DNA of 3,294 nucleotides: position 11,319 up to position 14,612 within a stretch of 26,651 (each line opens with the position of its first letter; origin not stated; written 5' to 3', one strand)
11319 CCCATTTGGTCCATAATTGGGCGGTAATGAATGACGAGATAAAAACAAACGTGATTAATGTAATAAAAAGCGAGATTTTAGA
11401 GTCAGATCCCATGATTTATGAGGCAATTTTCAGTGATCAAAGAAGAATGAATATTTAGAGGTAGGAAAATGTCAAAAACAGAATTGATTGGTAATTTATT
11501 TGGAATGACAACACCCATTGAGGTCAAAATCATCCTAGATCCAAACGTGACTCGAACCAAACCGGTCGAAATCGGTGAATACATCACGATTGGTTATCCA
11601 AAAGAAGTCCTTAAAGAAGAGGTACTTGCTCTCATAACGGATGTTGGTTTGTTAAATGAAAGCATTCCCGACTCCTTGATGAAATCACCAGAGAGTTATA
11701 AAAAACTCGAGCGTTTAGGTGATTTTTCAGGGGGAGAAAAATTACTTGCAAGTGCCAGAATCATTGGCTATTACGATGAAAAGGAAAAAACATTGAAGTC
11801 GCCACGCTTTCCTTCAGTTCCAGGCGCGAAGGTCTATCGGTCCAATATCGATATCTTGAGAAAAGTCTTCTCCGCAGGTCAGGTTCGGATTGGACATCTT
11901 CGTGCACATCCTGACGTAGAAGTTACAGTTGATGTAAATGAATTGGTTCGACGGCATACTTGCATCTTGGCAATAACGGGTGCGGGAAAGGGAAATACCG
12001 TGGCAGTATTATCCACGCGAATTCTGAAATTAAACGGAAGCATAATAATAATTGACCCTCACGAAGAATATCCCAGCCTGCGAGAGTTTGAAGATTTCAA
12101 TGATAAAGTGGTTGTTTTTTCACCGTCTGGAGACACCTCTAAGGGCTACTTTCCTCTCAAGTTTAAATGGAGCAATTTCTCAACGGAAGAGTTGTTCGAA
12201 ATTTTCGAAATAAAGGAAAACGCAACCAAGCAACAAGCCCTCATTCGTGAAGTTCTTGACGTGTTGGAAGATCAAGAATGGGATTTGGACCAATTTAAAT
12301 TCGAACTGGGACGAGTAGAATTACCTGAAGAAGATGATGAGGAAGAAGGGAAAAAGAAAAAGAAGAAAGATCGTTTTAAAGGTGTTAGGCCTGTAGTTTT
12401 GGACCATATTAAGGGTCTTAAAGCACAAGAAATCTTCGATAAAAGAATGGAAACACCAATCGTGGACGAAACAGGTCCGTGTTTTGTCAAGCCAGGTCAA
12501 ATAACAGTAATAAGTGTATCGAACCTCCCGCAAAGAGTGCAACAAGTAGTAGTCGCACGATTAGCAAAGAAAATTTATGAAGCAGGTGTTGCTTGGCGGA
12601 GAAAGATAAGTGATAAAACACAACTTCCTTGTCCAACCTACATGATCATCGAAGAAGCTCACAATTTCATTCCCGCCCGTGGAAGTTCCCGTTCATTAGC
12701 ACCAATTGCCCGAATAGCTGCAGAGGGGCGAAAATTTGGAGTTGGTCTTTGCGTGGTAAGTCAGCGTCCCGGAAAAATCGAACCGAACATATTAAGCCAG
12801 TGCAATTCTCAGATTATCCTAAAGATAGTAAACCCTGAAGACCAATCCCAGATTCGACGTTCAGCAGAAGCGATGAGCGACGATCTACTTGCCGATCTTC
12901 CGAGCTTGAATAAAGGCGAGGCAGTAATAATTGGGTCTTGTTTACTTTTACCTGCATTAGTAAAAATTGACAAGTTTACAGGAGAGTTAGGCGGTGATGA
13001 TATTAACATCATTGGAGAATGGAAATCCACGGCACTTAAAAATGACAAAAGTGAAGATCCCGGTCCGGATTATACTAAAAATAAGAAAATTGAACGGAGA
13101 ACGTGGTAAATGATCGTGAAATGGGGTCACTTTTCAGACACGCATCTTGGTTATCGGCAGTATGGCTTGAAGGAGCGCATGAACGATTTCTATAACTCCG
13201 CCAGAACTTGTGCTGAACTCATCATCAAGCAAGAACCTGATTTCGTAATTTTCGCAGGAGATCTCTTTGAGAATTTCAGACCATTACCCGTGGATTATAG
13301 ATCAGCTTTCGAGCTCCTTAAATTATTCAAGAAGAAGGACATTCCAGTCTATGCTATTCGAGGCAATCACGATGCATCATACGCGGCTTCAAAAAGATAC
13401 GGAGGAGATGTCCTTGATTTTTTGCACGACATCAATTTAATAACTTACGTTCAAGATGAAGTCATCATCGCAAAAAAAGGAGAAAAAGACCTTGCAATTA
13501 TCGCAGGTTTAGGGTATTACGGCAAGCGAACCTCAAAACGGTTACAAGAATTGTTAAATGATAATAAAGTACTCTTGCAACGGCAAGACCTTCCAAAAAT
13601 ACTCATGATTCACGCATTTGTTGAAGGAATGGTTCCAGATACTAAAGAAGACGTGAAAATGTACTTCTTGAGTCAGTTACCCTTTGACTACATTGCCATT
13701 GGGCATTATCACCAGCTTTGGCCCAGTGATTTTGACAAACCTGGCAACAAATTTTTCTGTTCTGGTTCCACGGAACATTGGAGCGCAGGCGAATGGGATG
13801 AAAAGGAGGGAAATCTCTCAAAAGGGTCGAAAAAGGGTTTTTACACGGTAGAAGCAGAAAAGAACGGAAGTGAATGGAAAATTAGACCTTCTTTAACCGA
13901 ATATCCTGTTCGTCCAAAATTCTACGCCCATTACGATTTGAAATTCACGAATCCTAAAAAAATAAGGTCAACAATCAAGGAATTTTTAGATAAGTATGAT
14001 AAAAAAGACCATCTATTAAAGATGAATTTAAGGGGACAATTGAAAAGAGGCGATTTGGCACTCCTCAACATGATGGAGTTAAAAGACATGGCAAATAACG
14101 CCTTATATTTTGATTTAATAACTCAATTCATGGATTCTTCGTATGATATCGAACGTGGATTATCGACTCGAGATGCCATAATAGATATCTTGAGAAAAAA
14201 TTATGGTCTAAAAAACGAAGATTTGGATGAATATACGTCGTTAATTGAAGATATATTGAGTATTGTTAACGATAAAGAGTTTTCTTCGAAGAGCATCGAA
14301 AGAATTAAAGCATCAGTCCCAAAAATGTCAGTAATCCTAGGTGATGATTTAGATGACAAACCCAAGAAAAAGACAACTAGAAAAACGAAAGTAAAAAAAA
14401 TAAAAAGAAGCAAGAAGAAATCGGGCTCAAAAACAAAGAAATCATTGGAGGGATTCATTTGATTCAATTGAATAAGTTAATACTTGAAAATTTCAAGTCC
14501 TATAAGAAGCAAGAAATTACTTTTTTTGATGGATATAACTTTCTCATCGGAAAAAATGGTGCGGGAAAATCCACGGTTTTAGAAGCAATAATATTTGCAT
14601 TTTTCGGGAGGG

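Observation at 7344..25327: Candidate new system: CARF-regulated 11-gene DNA end-processing/defence super-operon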

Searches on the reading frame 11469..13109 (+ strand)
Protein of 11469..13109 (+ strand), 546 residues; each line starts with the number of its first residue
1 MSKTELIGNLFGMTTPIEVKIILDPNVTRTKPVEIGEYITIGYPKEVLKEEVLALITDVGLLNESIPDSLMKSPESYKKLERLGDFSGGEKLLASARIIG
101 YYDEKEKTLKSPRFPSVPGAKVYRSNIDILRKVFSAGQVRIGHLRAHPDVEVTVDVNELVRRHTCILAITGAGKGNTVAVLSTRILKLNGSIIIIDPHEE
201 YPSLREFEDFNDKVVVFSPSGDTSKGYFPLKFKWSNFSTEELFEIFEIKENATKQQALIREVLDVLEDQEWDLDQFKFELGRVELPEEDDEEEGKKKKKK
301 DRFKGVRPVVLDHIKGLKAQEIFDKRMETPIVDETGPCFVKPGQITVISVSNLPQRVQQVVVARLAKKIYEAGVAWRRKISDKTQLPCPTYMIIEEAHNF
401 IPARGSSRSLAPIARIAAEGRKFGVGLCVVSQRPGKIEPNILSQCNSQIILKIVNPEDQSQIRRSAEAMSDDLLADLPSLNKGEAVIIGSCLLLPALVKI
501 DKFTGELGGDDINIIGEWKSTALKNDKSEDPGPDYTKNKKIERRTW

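Call 3: search_protein_families(library=pfam, proteins=[window:11469-13109:+], max_evalue=0.01)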
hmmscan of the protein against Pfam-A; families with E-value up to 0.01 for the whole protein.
window:11469-13109:+ (546 aa): 4 families
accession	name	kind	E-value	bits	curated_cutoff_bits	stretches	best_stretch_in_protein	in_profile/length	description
PF01935.23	DUF87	-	2.1e-38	133.1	23.2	1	139-369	1-220/220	Helicase HerA, central domain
PF05872.18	HerA_C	-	0.0028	16.8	22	0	421-487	289-361/502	Helicase HerA-like C-terminal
PF09378.16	HAS-barrel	-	0.0031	18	25.2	1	14-103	8-89/90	HAS barrel domain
PF02534.20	T4SS-DNA_transf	-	0.0045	16.3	20.1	1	162-220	45-103/468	Type IV secretory system Conjugative DNA transfer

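Call 5: search_protein_families(library=padloc, proteins=[window:11469-13109:+], max_evalue=0.01)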
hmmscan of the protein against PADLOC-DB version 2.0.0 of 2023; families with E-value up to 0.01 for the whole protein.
window:11469-13109:+ (546 aa): 19 families
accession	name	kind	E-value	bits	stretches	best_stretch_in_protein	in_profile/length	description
PDLC04105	HerA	-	8e-65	217.5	2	343-526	379-561/576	-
PDLC04098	HerA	-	1.4e-46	157.3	2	234-503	377-649/686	-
PDLC04102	HerA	-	3.1e-43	146.1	2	338-525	460-644/654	-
PDLC02188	HerA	-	1.1e-41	141.4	2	343-521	377-563/578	-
PDLC04106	HerA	-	6.1e-36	122.2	2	344-522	470-650/667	-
PDLC04103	HerA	-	4.7e-33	112.4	2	344-502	400-558/579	-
PDLC04104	HerA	-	5.6e-33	112.2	1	345-524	182-360/379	-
PDLC02185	HerA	-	1.4e-32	111.2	2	387-520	444-581/585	-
PDLC04100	HerA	-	7.1e-31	105.5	2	388-520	439-574/580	-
PDLC04140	mad8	-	2.4e-27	94.3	1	152-514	20-313/314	mads_8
PDLC04097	HerA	-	6e-27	92.5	2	343-504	432-596/618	-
PDLC01055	HerA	-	8.3e-17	59.2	2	346-495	384-519/532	Type III coevolved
PDLC02684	DndH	-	1.3e-09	34.2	1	157-430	1363-1634/1715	DndH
PDLC04101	HerA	-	2e-08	31.4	1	137-219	144-225/400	-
PDLC04099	HerA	-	6.6e-07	26.8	1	137-204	145-213/214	-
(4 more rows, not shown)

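Call 6: search_protein_families(library=ncbifam, proteins=[window:11469-13109:+], max_evalue=0.01)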
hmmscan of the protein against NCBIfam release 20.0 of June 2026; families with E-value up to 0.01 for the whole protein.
window:11469-13109:+ (546 aa): 9 families
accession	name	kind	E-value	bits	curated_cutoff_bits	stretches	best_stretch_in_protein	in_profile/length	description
NF040937.1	HerA_Thermprot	equivalog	2.1e-78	263.9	800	1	27-522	17-483/487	DNA double-strand break repair helicase HerA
NF040819.1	helicase_HerA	equivalog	3.1e-77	260.4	970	2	385-528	399-545/561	DNA double-strand break repair helicase HerA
NF042944.1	HerA_antiphage_2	equivalog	1.5e-44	152.7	850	2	343-521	377-563/576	anti-phage-associated helicase HerA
NF042943.1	HerA_antiphage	equivalog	1.6e-28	99.6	800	2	344-502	395-551/566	anti-phage-associated helicase HerA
NF053655.1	CedD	equivalog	9.6e-27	93.8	600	2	389-502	420-527/527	DNA-translocating ATPase CedD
NF033849.1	ser_rich_anae_1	subfamily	2.7e-07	28.4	650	1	342-462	973-1099/1163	serine-rich protein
TIGR03743.1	SXT_TraD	subfamily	5.9e-05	21.7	366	1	150-199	165-213/636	conjugative transfer system coupling protein TraD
NF045975.1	VirB4_plasma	equivalog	9.4e-05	20.3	590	1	165-215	519-567/894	Mbov_0397 family ICE element conjugal transfer ATPase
NF045971.1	conju_CD1110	equivalog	0.00016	20.1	325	1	152-222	406-475/752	VirB4-like conjugal transfer ATPase, CD1110 family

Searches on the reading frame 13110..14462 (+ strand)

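Call 3: search_protein_families(library=pfam, proteins=[window:13110-14462:+], max_evalue=0.01)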
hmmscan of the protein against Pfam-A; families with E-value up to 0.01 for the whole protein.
window:13110-14462:+ (450 aa): 2 families
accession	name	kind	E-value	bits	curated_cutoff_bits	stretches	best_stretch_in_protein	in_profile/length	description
PF00149.33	Metallophos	-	7e-19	69.4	21.5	1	6-202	4-190/191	Calcineurin-like phosphoesterase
PF12850.12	Metallophos_2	-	5.6e-08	33.4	27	1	4-223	2-137/154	Calcineurin-like phosphoesterase superfamily domain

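Call 5: search_protein_families(library=padloc, proteins=[window:13110-14462:+], max_evalue=0.01)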
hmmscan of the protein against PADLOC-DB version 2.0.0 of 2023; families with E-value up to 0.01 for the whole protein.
window:13110-14462:+ (450 aa): 0 families

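Call 6: search_protein_families(library=ncbifam, proteins=[window:13110-14462:+], max_evalue=0.01)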
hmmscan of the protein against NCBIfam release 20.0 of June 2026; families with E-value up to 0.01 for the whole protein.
window:13110-14462:+ (450 aa): 11 families
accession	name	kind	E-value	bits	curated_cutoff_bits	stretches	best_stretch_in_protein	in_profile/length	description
NF041031.1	Mre11_Sulfo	equivalog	9.1e-33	114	500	1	7-397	4-369/374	DNA double-strand break repair protein Mre11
NF041029.1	Mre11_Pyroc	equivalog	6e-32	111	600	1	4-437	2-427/438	DNA double-strand break repair protein Mre11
NF041030.1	Mre11_Halo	equivalog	2.9e-21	76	550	1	7-237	6-217/361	DNA double-strand break repair protein Mre11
TIGR00619.1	sbcd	subfamily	2.5e-16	60.2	77.65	1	7-228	5-246/252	exonuclease subunit SbcD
TIGR00583.1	mre11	equivalog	2.8e-06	26.6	434.6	0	78-215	111-252/405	DNA repair protein (mre11)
NF008460.0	PRK11340.1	equivalog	3.3e-06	26.7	188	1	35-201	73-212/271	phosphodiesterase YaeI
TIGR04123.1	P_estr_lig_assc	hypoth_equivalog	2e-05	24.1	150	1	9-105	27-126/207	ligase-associated DNA damage response endonuclease PdeM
TIGR00040.1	yfcE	subfamily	0.00032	20.8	56.25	1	34-93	18-64/158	YfcE family phosphodiesterase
NF008206.2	PRK10966.1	equivalog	0.00032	19.9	450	1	7-90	5-87/380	exonuclease subunit SbcD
TIGR03729.1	acc_ester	subfamily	0.0012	18.3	148.25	1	29-124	19-110/239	putative phosphoesterase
TIGR00024.1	SbcD_rel_arch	hypoth_equivalog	0.0024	17.6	115.2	1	9-97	21-105/224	putative phosphoesterase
